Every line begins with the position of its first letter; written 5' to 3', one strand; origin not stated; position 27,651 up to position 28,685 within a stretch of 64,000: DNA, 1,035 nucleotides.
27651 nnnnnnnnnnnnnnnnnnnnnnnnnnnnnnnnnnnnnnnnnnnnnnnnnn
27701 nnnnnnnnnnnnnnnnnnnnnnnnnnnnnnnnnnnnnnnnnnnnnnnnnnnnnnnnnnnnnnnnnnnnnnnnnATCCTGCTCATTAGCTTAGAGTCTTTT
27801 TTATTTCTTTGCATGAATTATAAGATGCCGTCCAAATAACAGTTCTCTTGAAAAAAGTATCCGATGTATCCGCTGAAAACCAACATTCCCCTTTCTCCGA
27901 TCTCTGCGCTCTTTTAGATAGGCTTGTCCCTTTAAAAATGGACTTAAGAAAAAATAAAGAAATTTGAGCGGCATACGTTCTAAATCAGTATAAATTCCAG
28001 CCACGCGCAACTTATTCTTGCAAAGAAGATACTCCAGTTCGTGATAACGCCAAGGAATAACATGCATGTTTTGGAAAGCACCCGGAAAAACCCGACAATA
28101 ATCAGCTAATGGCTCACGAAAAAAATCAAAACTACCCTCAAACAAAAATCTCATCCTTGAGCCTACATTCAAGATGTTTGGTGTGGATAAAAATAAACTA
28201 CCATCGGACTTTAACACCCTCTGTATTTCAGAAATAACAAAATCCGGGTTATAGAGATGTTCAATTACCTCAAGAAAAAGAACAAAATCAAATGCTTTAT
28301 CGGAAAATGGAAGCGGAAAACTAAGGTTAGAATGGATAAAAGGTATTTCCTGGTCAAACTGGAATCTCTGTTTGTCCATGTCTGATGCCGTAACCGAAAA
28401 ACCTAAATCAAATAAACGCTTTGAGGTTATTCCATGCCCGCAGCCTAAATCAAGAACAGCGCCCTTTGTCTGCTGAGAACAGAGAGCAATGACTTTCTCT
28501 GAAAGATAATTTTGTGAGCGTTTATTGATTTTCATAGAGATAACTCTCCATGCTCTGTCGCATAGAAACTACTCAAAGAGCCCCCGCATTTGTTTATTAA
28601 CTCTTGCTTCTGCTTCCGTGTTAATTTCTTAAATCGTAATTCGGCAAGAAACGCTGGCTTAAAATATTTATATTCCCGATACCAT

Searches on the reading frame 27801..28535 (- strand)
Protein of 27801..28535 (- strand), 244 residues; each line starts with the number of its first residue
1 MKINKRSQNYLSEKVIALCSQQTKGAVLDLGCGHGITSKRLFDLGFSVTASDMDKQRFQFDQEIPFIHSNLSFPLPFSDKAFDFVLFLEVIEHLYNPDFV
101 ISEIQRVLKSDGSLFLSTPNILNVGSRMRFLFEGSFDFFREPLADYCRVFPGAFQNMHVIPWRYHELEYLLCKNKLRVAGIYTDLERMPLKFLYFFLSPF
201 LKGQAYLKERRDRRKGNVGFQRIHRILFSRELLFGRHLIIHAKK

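Call 36: search_protein_families(library=ncbifam, proteins=[window:27801-28535:-], max_evalue=0.00001)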
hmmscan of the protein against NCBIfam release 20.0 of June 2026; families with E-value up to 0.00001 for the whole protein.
window:27801-28535:- (244 aa): 10 families
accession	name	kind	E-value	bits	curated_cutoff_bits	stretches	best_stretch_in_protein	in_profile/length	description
NF045667.1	MTase_DVU1556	equivalog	4.6e-16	58.9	155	1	11-117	10-120/213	DVU_1556 family methyltransferase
TIGR01983.1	UbiG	equivalog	3.4e-14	52.7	102.95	1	4-120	26-155/228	bifunctional 2-polyprenyl-6-hydroxyphenol methylase/3-demethylubiquinol 3-O-methyltransferase UbiG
TIGR02072.1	BioC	equivalog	8.2e-08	32.3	184.95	1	16-119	28-135/244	malonyl-ACP O-methyltransferase BioC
TIGR04345.1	ovoA_Cterm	equivalog_domain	2.9e-07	30.2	170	0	62-120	116-173/242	putative 4-mercaptohistidine N1-methyltransferase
NF008992.0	PRK12335.1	equivalog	2.4e-06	26.9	303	1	13-64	112-163/289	SAM-dependent methyltransferase TehB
NF001241.0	PRK00216.1-2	equivalog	4.6e-06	26.5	327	1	14-116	42-147/231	demethylmenaquinone methyltransferase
NF043040.1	corrin_prot_MT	hypoth_equivalog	6e-06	25.8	180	0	14-116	33-147/216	corrinoid protein-associated methyltransferase CpaM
NF040539.1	AST_met_ArsM_2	exception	6.5e-06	26.2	240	0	12-116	45-162/262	putative arsinothricin biosynthesis methyltransferase ArsM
NF007610.0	PRK10258.1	equivalog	6.8e-06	25.6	342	1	9-118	28-140/251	malonyl-ACP O-methyltransferase BioC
NF008264.0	PRK11036.1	equivalog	7.7e-06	25.5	366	0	22-139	43-168/261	tRNA uridine 5-oxyacetic acid(34) methyltransferase CmoM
